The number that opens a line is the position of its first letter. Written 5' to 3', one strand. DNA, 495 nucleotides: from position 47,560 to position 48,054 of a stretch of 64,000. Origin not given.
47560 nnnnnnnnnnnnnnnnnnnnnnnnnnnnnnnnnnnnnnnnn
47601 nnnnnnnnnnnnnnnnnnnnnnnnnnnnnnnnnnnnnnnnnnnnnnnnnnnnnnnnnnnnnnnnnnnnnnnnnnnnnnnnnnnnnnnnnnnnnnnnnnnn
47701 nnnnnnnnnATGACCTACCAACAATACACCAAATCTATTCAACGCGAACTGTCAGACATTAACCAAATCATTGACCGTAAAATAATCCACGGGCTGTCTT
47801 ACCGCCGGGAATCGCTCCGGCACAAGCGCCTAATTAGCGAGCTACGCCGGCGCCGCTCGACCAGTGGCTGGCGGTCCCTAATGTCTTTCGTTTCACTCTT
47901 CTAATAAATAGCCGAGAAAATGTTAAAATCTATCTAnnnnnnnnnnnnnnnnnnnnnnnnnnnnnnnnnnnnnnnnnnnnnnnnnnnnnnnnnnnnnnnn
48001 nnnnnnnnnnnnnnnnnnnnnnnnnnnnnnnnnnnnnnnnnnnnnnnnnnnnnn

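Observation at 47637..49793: SOS operon with LexA box inside a sigma70-like promoter: small Arg-rich ORF, lexA, dinB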

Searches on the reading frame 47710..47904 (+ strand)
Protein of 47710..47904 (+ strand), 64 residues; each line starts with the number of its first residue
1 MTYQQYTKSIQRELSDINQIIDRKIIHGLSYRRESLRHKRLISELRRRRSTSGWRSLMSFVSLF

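Call 4: search_protein_families(library=pfam, proteins=[window:47710-47904:+], max_evalue=0.1)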
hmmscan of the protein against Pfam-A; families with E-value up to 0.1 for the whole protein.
window:47710-47904:+ (64 aa): 1 family
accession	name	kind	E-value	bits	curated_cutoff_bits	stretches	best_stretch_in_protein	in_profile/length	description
PF20416.4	UTP20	-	0.031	14.2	27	1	7-62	109-164/221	U3 small nucleolar RNA-associated protein 20 domain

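Call 7: find_homologous_proteins(query=window:47710-47904:+, max_evalue=0.01)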
Query window:47710-47904:+ (64 aa): 1 proteins with E <= 0.01 among 1 candidates.
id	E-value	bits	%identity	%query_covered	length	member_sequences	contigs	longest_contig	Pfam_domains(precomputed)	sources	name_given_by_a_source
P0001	1.1e-32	127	100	100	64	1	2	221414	-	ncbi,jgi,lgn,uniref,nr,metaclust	ncbi:MAG: hypothetical protein A2571_00610 [Candidatus Vogelbacteria bacterium RIFOXYD1_FULL_44_32]|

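Call 14: search_protein_representatives(protein=window:47710-47904:+)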
Query: 64 residues. Proteins with E-value up to 0.001 (for the whole library): 141; up to 1e-10: 0; up to 1e-30: 0. The best 141 are listed.
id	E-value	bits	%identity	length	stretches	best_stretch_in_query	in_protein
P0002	2.8e-09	52.4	47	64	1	1-64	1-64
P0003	5.5e-09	51.5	56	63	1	1-54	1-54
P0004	1.1e-08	50.5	55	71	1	6-63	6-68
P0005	1.3e-08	50.3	42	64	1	2-63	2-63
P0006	1.9e-08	49.8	48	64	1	1-64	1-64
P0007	3.3e-08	49.0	50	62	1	1-64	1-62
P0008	5.2e-08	48.4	42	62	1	2-60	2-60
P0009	6.5e-08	48.1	40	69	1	1-57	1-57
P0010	9.3e-08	47.6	44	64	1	1-64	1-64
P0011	1.3e-07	47.2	58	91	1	1-52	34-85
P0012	1.7e-07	46.8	54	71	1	2-57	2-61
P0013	1.8e-07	46.7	52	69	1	5-64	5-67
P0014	2.0e-07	46.6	41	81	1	1-63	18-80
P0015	2.0e-07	46.6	49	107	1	2-64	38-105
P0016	3.1e-07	46.0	46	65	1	1-64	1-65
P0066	2.1e-05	40.3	46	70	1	1-54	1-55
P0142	9.4e-04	35.1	47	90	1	6-50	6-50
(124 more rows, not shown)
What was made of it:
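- An exhaustive search found about 140 clusters at 50% identity (call 14).
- Tried and rejected: The exhaustive search was needed to see the family (call 14).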

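Call 23: search_protein_families(library=ncbifam, proteins=[window:47710-47904:+], max_evalue=0.01)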
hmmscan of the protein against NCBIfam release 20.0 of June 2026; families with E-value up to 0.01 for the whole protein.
window:47710-47904:+ (64 aa): 0 families

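Call 28: search_protein_families(library=pfam, alignment_id=A1, max_evalue=1)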
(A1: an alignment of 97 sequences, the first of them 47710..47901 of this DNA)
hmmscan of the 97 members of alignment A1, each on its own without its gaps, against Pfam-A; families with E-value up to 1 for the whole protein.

A. member 1, window:47710-47901:+ (64 aa): 1 family
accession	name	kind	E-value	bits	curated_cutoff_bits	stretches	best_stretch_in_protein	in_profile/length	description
PF20416.4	UTP20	-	0.031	14.2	27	1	7-62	109-164/221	U3 small nucleolar RNA-associated protein 20 domain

B. families by the number of members that match (of 97 scanned): 69 families (the first 25 are shown)
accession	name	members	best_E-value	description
PF25450.1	Rab11-FIP3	3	0.0012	Rab11-FIP3-like domain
PF08656.15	DASH_Dad3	3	0.066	DASH complex subunit Dad3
PF05384.16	DegS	2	0.0038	Sensor protein DegS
PF20797.2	HepT-like_2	2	0.051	HepT-like protein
PF08012.16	DUF1702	2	0.13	Protein of unknown function (DUF1702)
PF07426.16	Dynactin_p22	1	0.0016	Dynactin subunit p22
PF17098.10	Wtap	1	0.0084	WTAP/Mum2p family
PF08539.16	HbrB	1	0.011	HbrB-like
PF12848.13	ABC_tran_Xtn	1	0.013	ABC transporter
PF07650.23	KH_2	1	0.013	KH domain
PF02970.22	TBCA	1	0.014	Tubulin binding cofactor A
PF08969.16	USP8_dimer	1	0.015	USP8 dimerisation domain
PF08776.16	VASP_tetra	1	0.019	VASP tetramerisation domain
PF01540.21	Lipoprotein_7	1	0.021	Adhesin lipoprotein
PF01830.25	Peptidase_C7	1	0.022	Peptidase C7 family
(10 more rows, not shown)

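Call 31: predict_structure(alignment_id=A1)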
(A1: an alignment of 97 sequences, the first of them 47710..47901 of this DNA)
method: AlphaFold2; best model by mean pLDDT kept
length: 64 residues; sequences in the alignment: 97
mean_pLDDT: 84.9   pTM: 0.61
mean pLDDT of the five models: 84.9, 84.6, 83.9, 83.6, 82.9
residues with pLDDT >= 90: 36; 70-90: 12; 50-70: 16; < 50: 0
segments of 3 or more residues with pLDDT < 50: none
pLDDT, mean of each block of 10 residues (from residue 1): 86 96 97 96 84 60 63
secondary structure, 60 per line:
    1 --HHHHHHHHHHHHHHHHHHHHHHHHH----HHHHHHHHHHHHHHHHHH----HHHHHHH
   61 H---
elements in order: H3-27 H32-49 H54-61
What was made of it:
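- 47710..47904 (+): Small ORF (64 aa). It is a member of an unannotated Patescibacteria family made of a helical hairpin, a basic linker and a Phe-rich amphipathic C-terminus. Call 31: AF2 pLDDT 85, helices 3-27, 32-49 and 54-61.
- On Type I SOS toxins (TisB, DinQ): Call 31: most of the protein is a soluble hairpin.
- On HicA toxin (PADLOC HicA-like): The predicted fold is all-helical (call 31).
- AF2 predicts a hairpin plus a short C-terminal helix (call 31).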

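Call 34: fold_search(model_id=the predicted structure, library=pdb)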
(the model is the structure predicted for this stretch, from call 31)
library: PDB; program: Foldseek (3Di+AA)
matches with E <= 10: 21; with E <= 0.001: 0
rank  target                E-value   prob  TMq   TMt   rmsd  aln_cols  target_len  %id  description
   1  9n0o_A                2.6e+00  0.69  0.57  0.05   1.3        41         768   24  CryoEM structure of Rv2531c dimer from Mycobacterium tuberculosis (released 2025-11-26)
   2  9n0o_B                2.6e+00  0.60  0.57  0.05   2.1        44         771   23  CryoEM structure of Rv2531c dimer from Mycobacterium tuberculosis (released 2025-11-26)
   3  8cws_B                3.0e+00  0.72  0.64  0.74   0.8        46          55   22  Accurate computational design of genetically encoded 3D protein crystals (released 2023-11-01)
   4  6he3_A                3.0e+00  0.54  0.66  0.11   4.1        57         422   19  Pseudomonas aeruginosa Seryl-tRNA Synthetase in Complex with 5'-O-(N-(L-seryl)-sulfamoyl)cytidine (released 2019-12-04)
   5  6hdz_A                3.7e+00  0.44  0.66  0.12   4.2        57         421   19  Pseudomonas aeruginosa Seryl-tRNA Synthetase in Complex with 5'-O-(N-(L-seryl)-Sulfamoyl)uridine (released 2019-12-04)
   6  8cwy_B                3.9e+00  0.54  0.69  0.61   1.8        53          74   19  Accurate computational design of genetically encoded 3D protein crystals (released 2023-11-01)
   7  6r1o                  4.2e+00  0.38  0.65  0.11   5.1        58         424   19  Crystal structure of E. coli seryl-tRNA synthetase complexed to a seryl sulfamoyl adenosine derivative (released 2020-01-22)
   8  3qne                  4.9e+00  0.35  0.64  0.10   5.2        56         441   11  Candida albicans seryl-tRNA synthetase (released 2011-08-03)
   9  6he1_A                5.6e+00  0.33  0.67  0.12   4.0        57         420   19  Pseudomonas aeruginosa Seryl-tRNA Synthetase in Complex with 5'-O-(N-(L-seryl)-sulfamoyl)N3-methyluridine (released 2019-12-04)
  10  9qmp                  5.6e+00  0.30  0.65  0.11   5.1        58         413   19  E.coli seryl-tRNA synthetase (released 2025-05-14)
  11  6r1m_B                6.0e+00  0.28  0.65  0.11   5.2        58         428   19  Crystal structure of E. coli seryl-tRNA synthetase complexed to seryl sulfamoyl adenosine (released 2020-01-22)
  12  6r1m_A                6.9e+00  0.25  0.66  0.11   5.1        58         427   19  Crystal structure of E. coli seryl-tRNA synthetase complexed to seryl sulfamoyl adenosine (released 2020-01-22)
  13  8hnp_B                6.9e+00  0.07  0.42  0.22   6.9        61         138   20  Archaeal transcription factor Mutant (released 2023-09-13)
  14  4v8s_AJ               7.9e+00  0.10  0.41  0.49   3.0        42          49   17  Archaeal RNAP-DNA binary complex at 4.32Ang (released 2014-07-09)
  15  4v8s_BQ               7.9e+00  0.10  0.41  0.48   3.0        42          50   17  Archaeal RNAP-DNA binary complex at 4.32Ang (released 2014-07-09)
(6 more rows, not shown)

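Call 45: find_encoding_contigs(protein=P0004, flank=3000, max_places=3)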
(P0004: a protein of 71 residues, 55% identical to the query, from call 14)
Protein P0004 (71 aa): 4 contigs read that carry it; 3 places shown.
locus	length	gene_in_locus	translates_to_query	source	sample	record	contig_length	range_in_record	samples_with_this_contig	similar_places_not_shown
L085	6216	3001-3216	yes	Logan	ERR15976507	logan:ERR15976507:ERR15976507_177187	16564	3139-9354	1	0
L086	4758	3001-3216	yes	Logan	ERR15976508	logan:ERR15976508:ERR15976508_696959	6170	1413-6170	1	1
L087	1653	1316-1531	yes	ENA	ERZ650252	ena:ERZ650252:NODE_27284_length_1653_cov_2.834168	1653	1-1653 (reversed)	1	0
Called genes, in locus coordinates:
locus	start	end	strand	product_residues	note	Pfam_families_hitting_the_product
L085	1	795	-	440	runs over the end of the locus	PF18911:PKD_4, PF19077:Big_13 (faint), PF00041:fn3 (faint), PF00801:PKD (weak), PF16656:Pur_ac_phosph_N, PF24489:Ig_J_second (faint), PF18911:PKD_4 (weak), PF16656:Pur_ac_phosph_N (weak)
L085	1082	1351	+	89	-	-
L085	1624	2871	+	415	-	PF01471:PG_binding_1 (weak)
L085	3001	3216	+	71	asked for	-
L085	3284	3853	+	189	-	PF00717:Peptidase_S24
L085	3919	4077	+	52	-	-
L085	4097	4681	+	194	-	-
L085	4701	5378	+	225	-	-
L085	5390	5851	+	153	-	-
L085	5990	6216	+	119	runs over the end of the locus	-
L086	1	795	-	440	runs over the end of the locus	PF18911:PKD_4, PF19077:Big_13 (faint), PF00041:fn3 (faint), PF00801:PKD (weak), PF16656:Pur_ac_phosph_N, PF24489:Ig_J_second (faint), PF18911:PKD_4 (weak), PF16656:Pur_ac_phosph_N (weak)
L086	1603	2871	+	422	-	PF01471:PG_binding_1 (weak)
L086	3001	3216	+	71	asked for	-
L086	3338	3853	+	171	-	PF00717:Peptidase_S24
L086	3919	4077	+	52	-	-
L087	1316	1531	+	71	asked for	-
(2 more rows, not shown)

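Call 46: find_encoding_contigs(protein=P0142, flank=3000, max_places=3)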
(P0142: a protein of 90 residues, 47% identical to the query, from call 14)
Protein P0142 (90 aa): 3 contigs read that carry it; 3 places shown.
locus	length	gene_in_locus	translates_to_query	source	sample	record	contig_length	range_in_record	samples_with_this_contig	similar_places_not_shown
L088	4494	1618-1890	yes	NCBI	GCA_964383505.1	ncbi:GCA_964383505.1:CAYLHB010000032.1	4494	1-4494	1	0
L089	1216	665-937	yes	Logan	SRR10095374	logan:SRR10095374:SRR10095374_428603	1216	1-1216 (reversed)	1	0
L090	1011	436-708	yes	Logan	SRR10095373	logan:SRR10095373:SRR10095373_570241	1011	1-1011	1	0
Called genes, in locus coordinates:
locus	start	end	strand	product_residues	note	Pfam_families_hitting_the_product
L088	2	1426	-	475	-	?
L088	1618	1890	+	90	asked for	-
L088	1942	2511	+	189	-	PF00717:Peptidase_S24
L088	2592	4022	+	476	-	PF00929:RNase_T, PF16473:Rv2179c-like (faint), PF01541:GIY-YIG (faint), PF27096:UvrC_M, PF27115:Cho_C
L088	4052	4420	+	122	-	-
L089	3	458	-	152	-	?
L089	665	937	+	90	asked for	-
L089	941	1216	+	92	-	?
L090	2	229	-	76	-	?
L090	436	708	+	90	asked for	-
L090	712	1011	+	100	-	?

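Call 50: search_solved_structures(query=A1, max_evalue=10)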
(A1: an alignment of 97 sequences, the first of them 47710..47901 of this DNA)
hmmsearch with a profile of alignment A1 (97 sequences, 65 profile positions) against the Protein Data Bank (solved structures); distinct sequences matched with E-value up to 10: 1.
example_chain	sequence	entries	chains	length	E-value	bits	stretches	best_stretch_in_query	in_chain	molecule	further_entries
7a9d_B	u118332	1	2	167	2.3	11.2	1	8-34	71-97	Hemagglutinin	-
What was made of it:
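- Tried and rejected: A profile search against PDB sequences found nothing (call 50).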

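Call 51: search_protein_families(library=padloc, proteins=[window:47710-47904:+, P0004, P0142, P0066], max_evalue=1)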
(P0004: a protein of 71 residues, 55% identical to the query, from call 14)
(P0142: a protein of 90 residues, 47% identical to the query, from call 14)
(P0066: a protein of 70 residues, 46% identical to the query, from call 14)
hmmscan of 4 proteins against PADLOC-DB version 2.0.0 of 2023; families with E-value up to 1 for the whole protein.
window:47710-47904:+ (64 aa): 1 family
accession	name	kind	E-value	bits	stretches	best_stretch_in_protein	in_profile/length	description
PDLC02910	HicA-like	-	0.00021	19.2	1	16-60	8-54/61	-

P0004 (71 aa): 0 families

P0142 (90 aa): 0 families

P0066 (70 aa): 0 families
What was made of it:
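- On HicA toxin (PADLOC HicA-like): Only the window copy hits (E=2e-4), and three other members do not (call 51).
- The PADLOC 'HicA-like' hit (E=2e-4) is seen only for the window copy and not for three other members, and HicA is not all-helical (calls 31, 51).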

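Call 52: search_protein_families(library=phrogs, proteins=[window:47710-47904:+, P0004, P0142, P0066], max_evalue=1)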
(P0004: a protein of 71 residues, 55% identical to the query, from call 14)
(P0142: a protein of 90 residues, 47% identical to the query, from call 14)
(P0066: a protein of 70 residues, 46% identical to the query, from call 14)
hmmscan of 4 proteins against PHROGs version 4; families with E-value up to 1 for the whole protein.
window:47710-47904:+ (64 aa): 2 families
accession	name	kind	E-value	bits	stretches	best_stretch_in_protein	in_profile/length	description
phrog_38647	-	unknown function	0.39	11.9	1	20-45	20-45/71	-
phrog_21755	-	unknown function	0.6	9.1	1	9-49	87-127/753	-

P0004 (71 aa): 0 families

P0142 (90 aa): 1 family
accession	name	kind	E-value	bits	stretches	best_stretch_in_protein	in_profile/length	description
phrog_4151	-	DNA, RNA and nucleotide metabolism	0.012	16.5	1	2-59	56-114/154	DNA binding protein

P0066 (70 aa): 1 family
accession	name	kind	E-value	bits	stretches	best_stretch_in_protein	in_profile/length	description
phrog_21401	-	tail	0.17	11.3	1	5-62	60-117/566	pilot protein for DNA ejection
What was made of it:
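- Tried and rejected: 97 family members scanned against Pfam and three other members against PADLOC and PHROGs give nothing consistent (calls 4, 23, 28, 51, 52).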

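Call 57: find_homologous_proteins(query=A1, max_evalue=0.001)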
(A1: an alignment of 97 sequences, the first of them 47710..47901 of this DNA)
Query A1 (97 sequences) (64 aa, profile of the alignment): 27 proteins with E <= 0.001 among 212 candidates.
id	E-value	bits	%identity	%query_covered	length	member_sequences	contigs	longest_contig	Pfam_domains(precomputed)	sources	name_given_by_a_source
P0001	2.3e-21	93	100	100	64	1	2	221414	-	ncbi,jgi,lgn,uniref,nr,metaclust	ncbi:MAG: hypothetical protein A2571_00610 [Candidatus Vogelbacteria bacterium RIFOXYD1_FULL_44_32]|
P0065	1.3e-20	90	35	100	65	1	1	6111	-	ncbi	-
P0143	2.3e-20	90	45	100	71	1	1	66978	-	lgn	-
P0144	5.5e-20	88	45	100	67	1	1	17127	-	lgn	-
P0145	7.6e-20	88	49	73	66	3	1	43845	-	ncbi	-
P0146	7.8e-20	88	35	100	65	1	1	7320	-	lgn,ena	-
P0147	8.3e-19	85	49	81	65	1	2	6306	-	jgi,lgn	jgi:hypothetical protein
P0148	1.2e-18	84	40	97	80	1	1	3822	-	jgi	jgi:hypothetical protein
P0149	1.9e-18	84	40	100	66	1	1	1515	-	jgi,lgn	jgi:hypothetical protein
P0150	2.8e-18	83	41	89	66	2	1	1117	-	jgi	-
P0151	5.6e-18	82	40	100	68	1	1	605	-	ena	-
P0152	7.0e-18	82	33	98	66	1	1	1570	-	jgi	jgi:hypothetical protein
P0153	7.1e-18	82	43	73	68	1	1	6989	-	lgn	-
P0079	7.5e-18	82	34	97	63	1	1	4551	-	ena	-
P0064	1.4e-17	81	43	73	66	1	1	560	-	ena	-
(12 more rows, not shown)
